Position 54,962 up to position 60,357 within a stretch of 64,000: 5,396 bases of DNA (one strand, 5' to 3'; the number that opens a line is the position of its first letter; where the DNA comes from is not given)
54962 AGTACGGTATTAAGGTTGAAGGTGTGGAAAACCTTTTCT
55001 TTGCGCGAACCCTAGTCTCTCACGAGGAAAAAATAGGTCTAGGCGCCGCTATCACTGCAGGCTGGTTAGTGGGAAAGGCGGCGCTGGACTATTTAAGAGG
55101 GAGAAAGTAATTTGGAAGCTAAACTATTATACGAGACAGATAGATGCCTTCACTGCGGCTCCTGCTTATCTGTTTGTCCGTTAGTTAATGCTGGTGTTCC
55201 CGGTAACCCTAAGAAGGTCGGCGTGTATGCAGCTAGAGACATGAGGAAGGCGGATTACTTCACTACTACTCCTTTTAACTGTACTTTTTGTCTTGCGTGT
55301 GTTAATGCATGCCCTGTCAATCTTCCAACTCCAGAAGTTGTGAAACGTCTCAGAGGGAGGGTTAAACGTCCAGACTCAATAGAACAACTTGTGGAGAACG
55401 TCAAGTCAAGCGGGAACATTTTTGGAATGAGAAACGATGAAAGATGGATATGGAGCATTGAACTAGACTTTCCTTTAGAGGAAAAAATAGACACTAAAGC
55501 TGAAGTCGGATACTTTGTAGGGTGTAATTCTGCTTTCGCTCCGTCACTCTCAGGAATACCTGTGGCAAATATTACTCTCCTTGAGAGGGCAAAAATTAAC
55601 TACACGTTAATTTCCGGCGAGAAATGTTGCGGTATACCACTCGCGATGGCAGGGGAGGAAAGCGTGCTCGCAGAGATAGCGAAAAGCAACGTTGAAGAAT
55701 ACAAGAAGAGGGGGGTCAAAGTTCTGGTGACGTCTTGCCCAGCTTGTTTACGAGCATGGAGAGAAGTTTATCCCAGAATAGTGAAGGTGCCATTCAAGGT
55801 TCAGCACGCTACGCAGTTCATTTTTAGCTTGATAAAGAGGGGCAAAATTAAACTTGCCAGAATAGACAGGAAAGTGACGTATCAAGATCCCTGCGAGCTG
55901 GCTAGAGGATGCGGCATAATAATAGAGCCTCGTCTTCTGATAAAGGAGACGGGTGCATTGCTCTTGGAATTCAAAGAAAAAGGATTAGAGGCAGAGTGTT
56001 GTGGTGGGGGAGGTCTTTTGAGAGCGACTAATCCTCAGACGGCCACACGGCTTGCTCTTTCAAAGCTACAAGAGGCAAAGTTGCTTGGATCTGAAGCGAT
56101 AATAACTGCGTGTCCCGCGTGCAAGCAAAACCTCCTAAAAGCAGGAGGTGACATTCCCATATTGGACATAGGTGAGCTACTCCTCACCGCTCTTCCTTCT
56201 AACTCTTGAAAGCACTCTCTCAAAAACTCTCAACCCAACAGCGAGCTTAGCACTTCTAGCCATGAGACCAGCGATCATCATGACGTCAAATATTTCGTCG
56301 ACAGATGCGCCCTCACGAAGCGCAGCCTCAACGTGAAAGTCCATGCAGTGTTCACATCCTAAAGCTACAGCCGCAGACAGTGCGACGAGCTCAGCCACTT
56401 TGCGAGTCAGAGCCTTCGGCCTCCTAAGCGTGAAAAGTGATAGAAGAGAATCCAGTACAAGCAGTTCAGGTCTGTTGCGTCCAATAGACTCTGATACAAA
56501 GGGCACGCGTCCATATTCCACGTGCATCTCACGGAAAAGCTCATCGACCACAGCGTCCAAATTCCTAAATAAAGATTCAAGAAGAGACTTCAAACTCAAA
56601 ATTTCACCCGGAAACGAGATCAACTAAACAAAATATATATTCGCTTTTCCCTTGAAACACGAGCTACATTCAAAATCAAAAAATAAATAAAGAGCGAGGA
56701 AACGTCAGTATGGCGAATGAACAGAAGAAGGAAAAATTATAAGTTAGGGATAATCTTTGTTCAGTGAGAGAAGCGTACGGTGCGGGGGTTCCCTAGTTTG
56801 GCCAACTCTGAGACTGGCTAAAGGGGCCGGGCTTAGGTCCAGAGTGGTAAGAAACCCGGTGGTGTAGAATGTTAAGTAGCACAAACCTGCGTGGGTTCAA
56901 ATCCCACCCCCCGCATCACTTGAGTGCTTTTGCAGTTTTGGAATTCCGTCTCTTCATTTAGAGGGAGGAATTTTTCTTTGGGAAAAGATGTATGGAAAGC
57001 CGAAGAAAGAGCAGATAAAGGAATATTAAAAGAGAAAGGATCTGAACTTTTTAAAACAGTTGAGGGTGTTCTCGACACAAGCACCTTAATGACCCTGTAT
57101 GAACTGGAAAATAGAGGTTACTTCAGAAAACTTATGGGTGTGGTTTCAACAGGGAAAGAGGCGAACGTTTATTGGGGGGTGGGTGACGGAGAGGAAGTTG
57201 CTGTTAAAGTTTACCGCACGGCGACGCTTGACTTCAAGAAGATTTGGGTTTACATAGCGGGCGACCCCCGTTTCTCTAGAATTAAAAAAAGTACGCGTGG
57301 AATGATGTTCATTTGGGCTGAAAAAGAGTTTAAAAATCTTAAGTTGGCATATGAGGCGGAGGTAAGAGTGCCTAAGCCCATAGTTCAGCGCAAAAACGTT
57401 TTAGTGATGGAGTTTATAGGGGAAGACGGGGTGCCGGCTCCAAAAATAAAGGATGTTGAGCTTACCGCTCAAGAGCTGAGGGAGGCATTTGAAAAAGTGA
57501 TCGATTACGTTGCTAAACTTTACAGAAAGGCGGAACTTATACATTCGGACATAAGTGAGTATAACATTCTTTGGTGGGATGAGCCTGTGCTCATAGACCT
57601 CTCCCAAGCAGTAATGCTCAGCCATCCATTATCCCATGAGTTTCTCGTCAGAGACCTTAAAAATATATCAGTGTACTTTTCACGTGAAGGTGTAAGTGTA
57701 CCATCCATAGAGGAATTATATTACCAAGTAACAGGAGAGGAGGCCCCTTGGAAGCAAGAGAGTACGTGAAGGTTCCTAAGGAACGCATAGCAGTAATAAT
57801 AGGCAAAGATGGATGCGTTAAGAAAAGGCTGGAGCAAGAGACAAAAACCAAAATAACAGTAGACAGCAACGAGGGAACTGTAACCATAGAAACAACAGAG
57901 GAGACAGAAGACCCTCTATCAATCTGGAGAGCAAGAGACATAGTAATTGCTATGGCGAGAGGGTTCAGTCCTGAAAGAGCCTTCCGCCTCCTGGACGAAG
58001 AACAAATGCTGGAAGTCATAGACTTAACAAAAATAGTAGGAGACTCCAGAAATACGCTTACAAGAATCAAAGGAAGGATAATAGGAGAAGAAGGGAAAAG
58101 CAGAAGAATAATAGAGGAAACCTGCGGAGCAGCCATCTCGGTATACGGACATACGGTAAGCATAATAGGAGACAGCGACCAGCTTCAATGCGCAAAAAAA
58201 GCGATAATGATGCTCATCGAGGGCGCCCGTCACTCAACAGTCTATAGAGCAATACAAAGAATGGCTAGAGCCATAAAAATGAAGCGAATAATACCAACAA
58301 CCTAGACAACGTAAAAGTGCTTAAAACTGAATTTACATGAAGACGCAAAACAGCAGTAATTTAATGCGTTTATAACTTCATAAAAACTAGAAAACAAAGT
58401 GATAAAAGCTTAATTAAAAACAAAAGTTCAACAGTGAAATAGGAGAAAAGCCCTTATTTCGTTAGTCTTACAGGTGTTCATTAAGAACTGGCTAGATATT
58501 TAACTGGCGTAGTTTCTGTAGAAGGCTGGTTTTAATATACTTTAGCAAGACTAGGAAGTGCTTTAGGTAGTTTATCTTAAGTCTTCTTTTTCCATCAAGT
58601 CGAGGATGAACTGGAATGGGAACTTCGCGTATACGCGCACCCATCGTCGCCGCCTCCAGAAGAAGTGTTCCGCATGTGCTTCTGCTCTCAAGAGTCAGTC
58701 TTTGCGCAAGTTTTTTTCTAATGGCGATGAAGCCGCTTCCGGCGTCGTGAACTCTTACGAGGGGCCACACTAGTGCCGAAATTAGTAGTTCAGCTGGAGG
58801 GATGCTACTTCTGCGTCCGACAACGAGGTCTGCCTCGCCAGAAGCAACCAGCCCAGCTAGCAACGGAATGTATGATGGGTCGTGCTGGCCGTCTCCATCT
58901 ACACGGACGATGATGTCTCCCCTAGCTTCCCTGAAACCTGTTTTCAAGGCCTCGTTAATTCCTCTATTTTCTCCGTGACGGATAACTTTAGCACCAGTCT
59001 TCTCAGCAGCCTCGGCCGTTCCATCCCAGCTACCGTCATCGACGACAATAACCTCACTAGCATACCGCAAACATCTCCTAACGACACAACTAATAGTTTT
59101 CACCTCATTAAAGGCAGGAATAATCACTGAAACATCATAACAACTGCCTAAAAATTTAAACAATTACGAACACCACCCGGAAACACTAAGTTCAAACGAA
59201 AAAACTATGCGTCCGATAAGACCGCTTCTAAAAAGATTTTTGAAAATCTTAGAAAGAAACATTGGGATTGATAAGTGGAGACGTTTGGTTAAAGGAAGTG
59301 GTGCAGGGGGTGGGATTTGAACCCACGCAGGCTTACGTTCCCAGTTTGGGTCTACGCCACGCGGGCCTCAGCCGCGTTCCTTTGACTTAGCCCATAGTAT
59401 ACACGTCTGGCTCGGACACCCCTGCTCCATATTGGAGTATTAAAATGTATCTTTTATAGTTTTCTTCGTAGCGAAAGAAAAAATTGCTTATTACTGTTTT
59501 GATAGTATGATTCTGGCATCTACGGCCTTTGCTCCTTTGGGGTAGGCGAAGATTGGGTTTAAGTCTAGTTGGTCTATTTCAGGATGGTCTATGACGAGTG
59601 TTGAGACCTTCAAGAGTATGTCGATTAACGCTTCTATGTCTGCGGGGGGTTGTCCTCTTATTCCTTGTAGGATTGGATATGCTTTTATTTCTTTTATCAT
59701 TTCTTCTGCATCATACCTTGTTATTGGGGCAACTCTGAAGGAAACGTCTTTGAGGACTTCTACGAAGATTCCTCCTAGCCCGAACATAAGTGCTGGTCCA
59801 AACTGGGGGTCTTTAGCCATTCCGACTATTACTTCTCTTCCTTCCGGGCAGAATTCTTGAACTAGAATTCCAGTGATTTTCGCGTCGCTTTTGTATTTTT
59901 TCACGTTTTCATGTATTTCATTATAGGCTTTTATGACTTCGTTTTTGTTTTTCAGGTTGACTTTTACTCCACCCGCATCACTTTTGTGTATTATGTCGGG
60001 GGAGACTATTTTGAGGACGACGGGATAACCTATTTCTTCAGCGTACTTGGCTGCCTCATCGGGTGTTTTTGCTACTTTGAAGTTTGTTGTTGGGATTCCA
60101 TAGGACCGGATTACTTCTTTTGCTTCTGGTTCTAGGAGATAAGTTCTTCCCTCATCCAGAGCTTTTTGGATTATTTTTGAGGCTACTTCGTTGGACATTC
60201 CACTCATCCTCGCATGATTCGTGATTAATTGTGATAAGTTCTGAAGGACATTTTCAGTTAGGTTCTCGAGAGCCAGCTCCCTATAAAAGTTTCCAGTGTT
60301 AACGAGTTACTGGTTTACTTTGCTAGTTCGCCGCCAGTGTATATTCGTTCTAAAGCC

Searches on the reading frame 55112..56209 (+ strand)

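Call 52: search_protein_families(library=pfam, proteins=[window:55112-56209:+], max_evalue=0.00001)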
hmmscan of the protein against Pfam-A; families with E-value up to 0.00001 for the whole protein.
window:55112-56209:+ (365 aa): 7 families
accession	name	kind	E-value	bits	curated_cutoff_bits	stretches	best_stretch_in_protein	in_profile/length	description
PF02754.22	CCG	-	1.5e-26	92.7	20.6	2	255-341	1-84/85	Cysteine-rich domain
PF13237.11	Fer4_10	-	1.5e-09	38.1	25.5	1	6-68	3-53/53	4Fe-4S dicluster domain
PF13183.11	Fer4_8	-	1.1e-08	36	27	1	9-71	2-68/68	4Fe-4S dicluster domain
PF12838.12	Fer4_7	-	2.7e-08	34.6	27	1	11-70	1-51/52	4Fe-4S dicluster domain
PF00037.32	Fer4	-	1.6e-07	31.2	21.1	0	56-70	7-21/24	4Fe-4S binding domain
PF13187.11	Fer4_9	-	8.4e-06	26.2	27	0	11-70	1-50/52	4Fe-4S dicluster domain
PF13534.11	Fer4_17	-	8.7e-06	26.6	22.2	1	11-71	1-60/61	4Fe-4S dicluster domain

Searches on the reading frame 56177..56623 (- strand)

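Call 52: search_protein_families(library=pfam, proteins=[window:56177-56623:-], max_evalue=0.00001)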
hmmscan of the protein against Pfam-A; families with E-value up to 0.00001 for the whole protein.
window:56177-56623:- (148 aa): 1 family
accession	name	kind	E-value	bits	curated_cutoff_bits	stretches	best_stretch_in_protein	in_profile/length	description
PF02627.25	CMD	-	8.7e-17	61.3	23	1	66-135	14-83/84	Carboxymuconolactone decarboxylase family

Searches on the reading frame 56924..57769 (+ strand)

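Call 52: search_protein_families(library=pfam, proteins=[window:56924-57769:+], max_evalue=0.00001)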
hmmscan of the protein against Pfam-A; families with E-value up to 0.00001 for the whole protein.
window:56924-57769:+ (281 aa): 2 families
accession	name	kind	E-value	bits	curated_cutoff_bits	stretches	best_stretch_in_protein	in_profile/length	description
PF01163.29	RIO1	-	1.5e-61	207.8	22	1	81-263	1-185/187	RIO domain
PF17667.7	Pkinase_fungal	-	4.3e-06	26.1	24.1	1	181-233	284-343/387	Fungal protein kinase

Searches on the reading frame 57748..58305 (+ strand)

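Call 52: search_protein_families(library=pfam, proteins=[window:57748-58305:+], max_evalue=0.00001)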
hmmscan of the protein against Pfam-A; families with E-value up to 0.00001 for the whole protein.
window:57748-58305:+ (185 aa): 5 families
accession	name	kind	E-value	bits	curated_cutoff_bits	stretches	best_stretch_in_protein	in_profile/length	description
PF00013.35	KH_1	-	2.1e-15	56.7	21.5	1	6-52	3-55/66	KH domain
PF17903.8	KH_KRR1_1st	-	4.5e-10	40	23.4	1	13-83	11-80/81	Krr1 KH1 domain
PF22891.2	KH_PNO1_2nd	-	2.2e-09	37.8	27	1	101-173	15-87/90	Eukaryotic type KH-domain (KH-domain type I) (327.11.2)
PF21800.4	KH_KRR1_2nd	-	1.7e-08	34.8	27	1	88-157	3-71/91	KRR1 small subunit processome component, second KH domain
PF22675.2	KH-I_KHDC4-BBP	-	3.5e-08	33.6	30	0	15-59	9-54/76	KHDC4/BBP-like, KH-domain type I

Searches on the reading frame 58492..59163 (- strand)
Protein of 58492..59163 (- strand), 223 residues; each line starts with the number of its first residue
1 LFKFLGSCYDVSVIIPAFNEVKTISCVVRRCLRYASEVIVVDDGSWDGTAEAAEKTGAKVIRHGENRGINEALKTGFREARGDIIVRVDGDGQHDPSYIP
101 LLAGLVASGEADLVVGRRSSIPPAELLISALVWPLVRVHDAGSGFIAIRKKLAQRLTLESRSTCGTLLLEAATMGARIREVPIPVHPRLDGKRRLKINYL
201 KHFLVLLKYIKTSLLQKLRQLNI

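Call 52: search_protein_families(library=pfam, proteins=[window:58492-59163:-], max_evalue=0.00001)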
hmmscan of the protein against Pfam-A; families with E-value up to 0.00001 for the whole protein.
window:58492-59163:- (223 aa): 2 families
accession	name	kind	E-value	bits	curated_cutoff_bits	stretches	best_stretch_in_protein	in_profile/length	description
PF00535.33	Glycos_transf_2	-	2.7e-28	99.4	23.3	1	12-124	1-121/168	Glycosyl transferase family 2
PF13641.12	Glyco_tranf_2_3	-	3e-07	31.1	27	1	11-106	3-111/230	Glycosyltransferase like family 2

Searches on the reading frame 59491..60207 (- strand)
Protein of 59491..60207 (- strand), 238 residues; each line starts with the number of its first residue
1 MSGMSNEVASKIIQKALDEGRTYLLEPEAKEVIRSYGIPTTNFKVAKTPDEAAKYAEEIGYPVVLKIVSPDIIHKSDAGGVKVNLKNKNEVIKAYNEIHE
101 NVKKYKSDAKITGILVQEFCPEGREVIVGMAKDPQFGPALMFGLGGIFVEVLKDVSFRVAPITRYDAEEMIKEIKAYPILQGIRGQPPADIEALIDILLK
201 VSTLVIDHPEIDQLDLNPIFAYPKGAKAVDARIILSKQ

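Call 52: search_protein_families(library=pfam, proteins=[window:59491-60207:-], max_evalue=0.00001)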
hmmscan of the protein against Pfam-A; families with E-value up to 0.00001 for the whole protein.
window:59491-60207:- (238 aa): 2 families
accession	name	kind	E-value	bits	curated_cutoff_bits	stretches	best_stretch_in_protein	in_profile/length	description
PF13549.11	ATP-grasp_5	-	6.7e-95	317.1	27.6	1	15-235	1-221/221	ATP-grasp domain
PF08442.15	ATP-grasp_2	-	1e-08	35.5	29.5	1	24-219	2-200/202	ATP-grasp domain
